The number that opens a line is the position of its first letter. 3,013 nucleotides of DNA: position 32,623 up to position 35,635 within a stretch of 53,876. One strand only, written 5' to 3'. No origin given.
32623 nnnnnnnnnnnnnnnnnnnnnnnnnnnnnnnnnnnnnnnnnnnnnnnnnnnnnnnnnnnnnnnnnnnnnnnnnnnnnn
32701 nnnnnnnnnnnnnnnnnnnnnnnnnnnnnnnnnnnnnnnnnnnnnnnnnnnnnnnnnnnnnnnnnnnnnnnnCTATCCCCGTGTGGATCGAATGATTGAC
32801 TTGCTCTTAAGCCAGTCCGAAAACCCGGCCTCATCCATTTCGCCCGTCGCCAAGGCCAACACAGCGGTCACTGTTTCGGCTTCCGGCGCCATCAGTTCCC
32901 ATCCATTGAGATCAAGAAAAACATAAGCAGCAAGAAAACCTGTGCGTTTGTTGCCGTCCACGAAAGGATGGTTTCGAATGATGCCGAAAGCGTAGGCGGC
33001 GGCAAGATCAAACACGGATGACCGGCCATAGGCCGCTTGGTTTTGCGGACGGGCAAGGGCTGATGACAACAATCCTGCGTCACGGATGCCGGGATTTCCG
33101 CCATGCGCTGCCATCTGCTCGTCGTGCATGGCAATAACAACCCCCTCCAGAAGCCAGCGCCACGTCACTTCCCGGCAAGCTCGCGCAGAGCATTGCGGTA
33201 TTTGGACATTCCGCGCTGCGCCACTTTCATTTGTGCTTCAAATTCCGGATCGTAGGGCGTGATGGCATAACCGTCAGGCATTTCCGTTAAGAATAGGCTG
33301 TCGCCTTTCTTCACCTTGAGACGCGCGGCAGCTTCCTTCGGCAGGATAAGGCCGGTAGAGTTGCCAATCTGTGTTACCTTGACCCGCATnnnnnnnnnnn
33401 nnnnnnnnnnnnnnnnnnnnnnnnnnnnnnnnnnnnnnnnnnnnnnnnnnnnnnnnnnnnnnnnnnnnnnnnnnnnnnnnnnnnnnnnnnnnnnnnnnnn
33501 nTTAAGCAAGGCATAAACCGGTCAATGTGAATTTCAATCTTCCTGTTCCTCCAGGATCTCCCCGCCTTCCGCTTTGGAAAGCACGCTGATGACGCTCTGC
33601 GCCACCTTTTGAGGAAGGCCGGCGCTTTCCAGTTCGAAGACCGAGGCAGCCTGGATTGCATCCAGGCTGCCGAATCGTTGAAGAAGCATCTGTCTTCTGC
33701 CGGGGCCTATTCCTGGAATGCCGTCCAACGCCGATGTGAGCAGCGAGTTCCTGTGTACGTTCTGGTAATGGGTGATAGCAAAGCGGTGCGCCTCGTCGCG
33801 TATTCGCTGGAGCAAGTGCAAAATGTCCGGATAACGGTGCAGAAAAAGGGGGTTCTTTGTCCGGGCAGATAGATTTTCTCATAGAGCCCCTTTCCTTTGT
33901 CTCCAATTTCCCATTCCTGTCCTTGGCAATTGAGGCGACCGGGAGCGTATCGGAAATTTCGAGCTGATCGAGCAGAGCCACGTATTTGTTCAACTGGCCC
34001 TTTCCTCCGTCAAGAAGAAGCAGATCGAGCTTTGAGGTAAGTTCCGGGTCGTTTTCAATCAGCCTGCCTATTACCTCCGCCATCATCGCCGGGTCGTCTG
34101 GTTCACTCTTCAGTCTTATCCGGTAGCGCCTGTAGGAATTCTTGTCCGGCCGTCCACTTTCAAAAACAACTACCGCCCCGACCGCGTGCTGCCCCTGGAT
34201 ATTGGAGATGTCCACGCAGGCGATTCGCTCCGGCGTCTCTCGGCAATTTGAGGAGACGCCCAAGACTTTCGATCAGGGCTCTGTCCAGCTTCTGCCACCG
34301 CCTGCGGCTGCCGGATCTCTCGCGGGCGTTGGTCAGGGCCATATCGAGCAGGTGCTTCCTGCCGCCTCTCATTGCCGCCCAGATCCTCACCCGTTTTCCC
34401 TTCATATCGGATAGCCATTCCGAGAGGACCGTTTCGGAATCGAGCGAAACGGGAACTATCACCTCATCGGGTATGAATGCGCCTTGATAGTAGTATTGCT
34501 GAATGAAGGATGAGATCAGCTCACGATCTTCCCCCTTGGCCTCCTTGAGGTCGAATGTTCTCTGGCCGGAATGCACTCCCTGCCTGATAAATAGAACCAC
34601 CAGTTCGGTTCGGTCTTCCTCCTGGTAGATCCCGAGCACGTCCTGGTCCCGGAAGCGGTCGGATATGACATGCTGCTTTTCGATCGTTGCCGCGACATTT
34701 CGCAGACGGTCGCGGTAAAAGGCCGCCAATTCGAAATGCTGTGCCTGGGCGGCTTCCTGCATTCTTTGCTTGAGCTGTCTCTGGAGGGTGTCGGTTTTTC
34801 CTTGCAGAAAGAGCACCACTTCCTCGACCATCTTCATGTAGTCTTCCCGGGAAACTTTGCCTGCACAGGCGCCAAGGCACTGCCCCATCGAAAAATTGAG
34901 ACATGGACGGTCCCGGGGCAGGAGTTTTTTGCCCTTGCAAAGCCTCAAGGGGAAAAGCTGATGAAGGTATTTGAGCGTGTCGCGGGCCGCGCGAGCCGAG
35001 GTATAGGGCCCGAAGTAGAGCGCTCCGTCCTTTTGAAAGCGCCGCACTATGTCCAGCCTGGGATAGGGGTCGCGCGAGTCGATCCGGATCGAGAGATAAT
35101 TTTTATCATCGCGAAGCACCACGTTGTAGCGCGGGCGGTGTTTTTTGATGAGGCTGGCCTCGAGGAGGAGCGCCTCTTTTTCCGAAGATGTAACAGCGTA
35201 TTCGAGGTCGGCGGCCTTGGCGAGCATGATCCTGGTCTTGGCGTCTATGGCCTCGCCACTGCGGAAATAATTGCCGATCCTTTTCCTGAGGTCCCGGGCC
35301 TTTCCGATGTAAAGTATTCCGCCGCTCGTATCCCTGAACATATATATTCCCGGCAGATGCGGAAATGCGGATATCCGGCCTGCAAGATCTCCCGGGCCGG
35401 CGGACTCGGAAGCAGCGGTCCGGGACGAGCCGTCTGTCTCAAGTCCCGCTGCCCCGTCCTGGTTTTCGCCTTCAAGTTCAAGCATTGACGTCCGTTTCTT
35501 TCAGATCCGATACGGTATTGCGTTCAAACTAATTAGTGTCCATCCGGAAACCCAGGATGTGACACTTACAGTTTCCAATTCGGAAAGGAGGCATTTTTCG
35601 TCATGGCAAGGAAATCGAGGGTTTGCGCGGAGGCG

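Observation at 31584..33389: Solitary TIR-domain protein with an unassigned C-terminal domain, next to an antitoxin/Doc pair, between dedA and uvrC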

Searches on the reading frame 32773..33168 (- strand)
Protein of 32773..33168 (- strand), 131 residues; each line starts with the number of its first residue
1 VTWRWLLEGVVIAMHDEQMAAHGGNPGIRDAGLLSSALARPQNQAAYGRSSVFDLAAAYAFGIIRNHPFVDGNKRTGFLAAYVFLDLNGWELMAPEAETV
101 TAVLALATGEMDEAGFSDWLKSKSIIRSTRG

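Call 3: search_protein_families(library=pfam, proteins=[window:32773-33168:-], max_evalue=0.1)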
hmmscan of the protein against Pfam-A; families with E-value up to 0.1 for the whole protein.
window:32773-33168:- (131 aa): 1 family
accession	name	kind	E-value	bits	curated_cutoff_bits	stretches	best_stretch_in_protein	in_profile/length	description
PF02661.23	Fic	-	2.8e-19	70.2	24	1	7-85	3-93/93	Fic/DOC family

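Call 4: search_protein_families(library=padloc, proteins=[window:32773-33168:-], max_evalue=0.1)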
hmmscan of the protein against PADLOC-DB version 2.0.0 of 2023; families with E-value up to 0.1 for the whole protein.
window:32773-33168:- (131 aa): 9 families
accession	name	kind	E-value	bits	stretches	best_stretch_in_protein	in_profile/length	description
PDLC04963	PDC-S23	-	1e-06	26.4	1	51-107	227-282/312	-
PDLC04965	PDC-S23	-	2.5e-06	25.1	1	51-93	244-286/327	-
PDLC04964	PDC-S23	-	2.1e-05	21.9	1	50-97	246-293/331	-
PDLC04718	PDC-M59B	-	4.5e-05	21.6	1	20-93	23-94/159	-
PDLC04848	PDC-S05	-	0.00037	18.2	1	56-87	213-241/291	-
PDLC04966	PDC-S24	-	0.0014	15.6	1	41-75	293-326/497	-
PDLC04838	PDC-S04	-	0.0041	14.9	1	36-103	113-180/209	-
PDLC04840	PDC-S04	-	0.026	12.3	1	61-85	150-175/227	-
PDLC04839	PDC-S04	-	0.058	11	1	39-93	113-167/205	-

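Call 5: search_protein_families(library=ncbifam, proteins=[window:32773-33168:-], max_evalue=0.1)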
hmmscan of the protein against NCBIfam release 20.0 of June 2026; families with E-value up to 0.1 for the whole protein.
window:32773-33168:- (131 aa): 1 family
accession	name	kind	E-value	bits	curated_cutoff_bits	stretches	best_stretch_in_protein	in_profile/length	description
TIGR01550.1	DOC_P1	subfamily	4.3e-20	72.1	38.65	1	11-121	7-121/122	type II toxin-antitoxin system death-on-curing family toxin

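Call 71: search_protein_families(library=phrogs, proteins=[window:32773-33165:-], max_evalue=0.01)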
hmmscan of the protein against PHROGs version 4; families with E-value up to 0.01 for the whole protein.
window:32773-33165:- (130 aa): 4 families
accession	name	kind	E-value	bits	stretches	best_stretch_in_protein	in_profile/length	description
phrog_577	-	moron, auxiliary metabolic gene and host takeover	1.4e-31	110.1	1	8-122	8-123/128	Doc-like toxin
phrog_18015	-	unknown function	7.1e-09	36.5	1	24-91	27-96/244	-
phrog_26655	-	unknown function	6.6e-07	30.4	1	16-123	92-202/216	-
phrog_11900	-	unknown function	0.0043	17.6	1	63-82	154-173/230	-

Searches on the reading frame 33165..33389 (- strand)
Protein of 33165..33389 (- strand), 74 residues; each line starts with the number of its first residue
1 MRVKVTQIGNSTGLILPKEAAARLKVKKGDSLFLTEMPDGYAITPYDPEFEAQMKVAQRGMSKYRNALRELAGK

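Call 3: search_protein_families(library=pfam, proteins=[window:33165-33389:-], max_evalue=0.1)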
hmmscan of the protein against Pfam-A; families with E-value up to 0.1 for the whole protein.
window:33165-33389:- (74 aa): 1 family
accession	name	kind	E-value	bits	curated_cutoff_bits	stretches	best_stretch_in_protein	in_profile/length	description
PF04014.23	MazE_antitoxin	-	4.5e-07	30.2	24.7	1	5-49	1-46/48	Antidote-toxin recognition MazE, bacterial antitoxin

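Call 4: search_protein_families(library=padloc, proteins=[window:33165-33389:-], max_evalue=0.1)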
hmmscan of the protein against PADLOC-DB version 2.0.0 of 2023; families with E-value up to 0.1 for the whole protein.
window:33165-33389:- (74 aa): 0 families

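Call 5: search_protein_families(library=ncbifam, proteins=[window:33165-33389:-], max_evalue=0.1)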
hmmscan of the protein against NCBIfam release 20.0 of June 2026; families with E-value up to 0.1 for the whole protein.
window:33165-33389:- (74 aa): 6 families
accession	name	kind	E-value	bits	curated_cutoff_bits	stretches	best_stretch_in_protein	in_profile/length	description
TIGR02609.1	doc_partner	hypoth_equivalog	4.5e-20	71.8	55.9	1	4-72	2-73/74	putative addiction module antidote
TIGR01439.1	lp_hng_hel_AbrB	domain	0.00032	20.4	28.3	1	15-47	11-44/44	transcriptional regulator, AbrB family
NF008463.0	PRK11347.1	equivalog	0.013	15.7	101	1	1-61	1-61/83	antitoxin ChpS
NF050106.1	TA_MazE_antitoxin_Deino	equivalog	0.03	14.5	65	1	14-36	3-25/65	type II toxin-antitoxin system MazE family antitoxin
NF033820.0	STM0539_fam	subfamily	0.037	13.7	50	1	6-40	78-112/141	STM0539 family protein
NF040962.1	near_HgcAB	equivalog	0.099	12.5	70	0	13-36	15-38/70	HgcAB-associated protein HgcC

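Call 71: search_protein_families(library=phrogs, proteins=[window:33165-33386:-], max_evalue=0.01)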
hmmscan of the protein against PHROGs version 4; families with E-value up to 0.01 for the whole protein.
window:33165-33386:- (73 aa): 1 family
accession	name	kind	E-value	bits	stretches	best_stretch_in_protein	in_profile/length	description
phrog_4324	-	unknown function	0.00071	20.8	1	2-51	4-53/89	-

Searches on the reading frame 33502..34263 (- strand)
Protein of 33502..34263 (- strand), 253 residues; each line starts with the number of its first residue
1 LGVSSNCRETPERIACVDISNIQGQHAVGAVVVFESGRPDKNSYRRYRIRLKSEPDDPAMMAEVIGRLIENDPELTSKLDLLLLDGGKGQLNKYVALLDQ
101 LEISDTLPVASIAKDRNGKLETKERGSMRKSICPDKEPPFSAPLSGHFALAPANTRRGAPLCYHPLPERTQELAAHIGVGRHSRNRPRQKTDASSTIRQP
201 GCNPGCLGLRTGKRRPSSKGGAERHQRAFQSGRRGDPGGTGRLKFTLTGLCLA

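Call 3: search_protein_families(library=pfam, proteins=[window:33502-34263:-], max_evalue=0.1)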
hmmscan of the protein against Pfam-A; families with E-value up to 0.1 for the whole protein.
window:33502-34263:- (253 aa): 1 family
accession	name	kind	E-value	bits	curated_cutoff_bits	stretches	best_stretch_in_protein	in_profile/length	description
PF08459.17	UvrC_RNaseH_dom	-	9.3e-35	120.3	22.3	1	7-124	6-123/159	UvrC RNAse H endonuclease domain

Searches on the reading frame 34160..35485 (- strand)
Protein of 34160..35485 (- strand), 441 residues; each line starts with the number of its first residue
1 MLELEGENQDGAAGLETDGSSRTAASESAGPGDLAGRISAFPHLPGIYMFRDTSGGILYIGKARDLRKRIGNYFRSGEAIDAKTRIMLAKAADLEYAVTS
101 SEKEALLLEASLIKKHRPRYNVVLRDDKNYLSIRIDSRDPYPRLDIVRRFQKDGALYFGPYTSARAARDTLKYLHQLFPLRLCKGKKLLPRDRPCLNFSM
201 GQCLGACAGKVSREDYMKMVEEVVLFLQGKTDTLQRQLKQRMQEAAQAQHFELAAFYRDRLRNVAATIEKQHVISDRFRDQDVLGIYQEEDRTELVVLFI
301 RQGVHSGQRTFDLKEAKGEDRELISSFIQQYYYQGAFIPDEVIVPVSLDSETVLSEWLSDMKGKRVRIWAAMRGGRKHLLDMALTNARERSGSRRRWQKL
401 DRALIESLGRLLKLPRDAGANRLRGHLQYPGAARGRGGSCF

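Call 3: search_protein_families(library=pfam, proteins=[window:34160-35485:-], max_evalue=0.1)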
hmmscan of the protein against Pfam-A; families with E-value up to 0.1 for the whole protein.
window:34160-35485:- (441 aa): 5 families
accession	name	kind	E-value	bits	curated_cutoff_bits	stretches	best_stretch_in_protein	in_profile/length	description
PF22920.2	UvrC_RNaseH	-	6.7e-29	100.6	24.3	1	280-390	1-112/116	UvrC Ribonuclease H-like domain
PF01541.30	GIY-YIG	-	4e-12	46.7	22.6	1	46-121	3-78/78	GIY-YIG catalytic domain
PF02151.25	UVR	-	5.1e-09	36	21.5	1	233-263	2-32/36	UvrB/uvrC motif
PF24348.1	DUF7508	-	0.051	14.2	26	0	38-92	15-56/79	Domain of unknown function (DUF7508)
PF19239.5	GIY_YIG_domain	-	0.061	13.5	21.4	0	58-92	67-101/163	GIY-YIG domain-containing protein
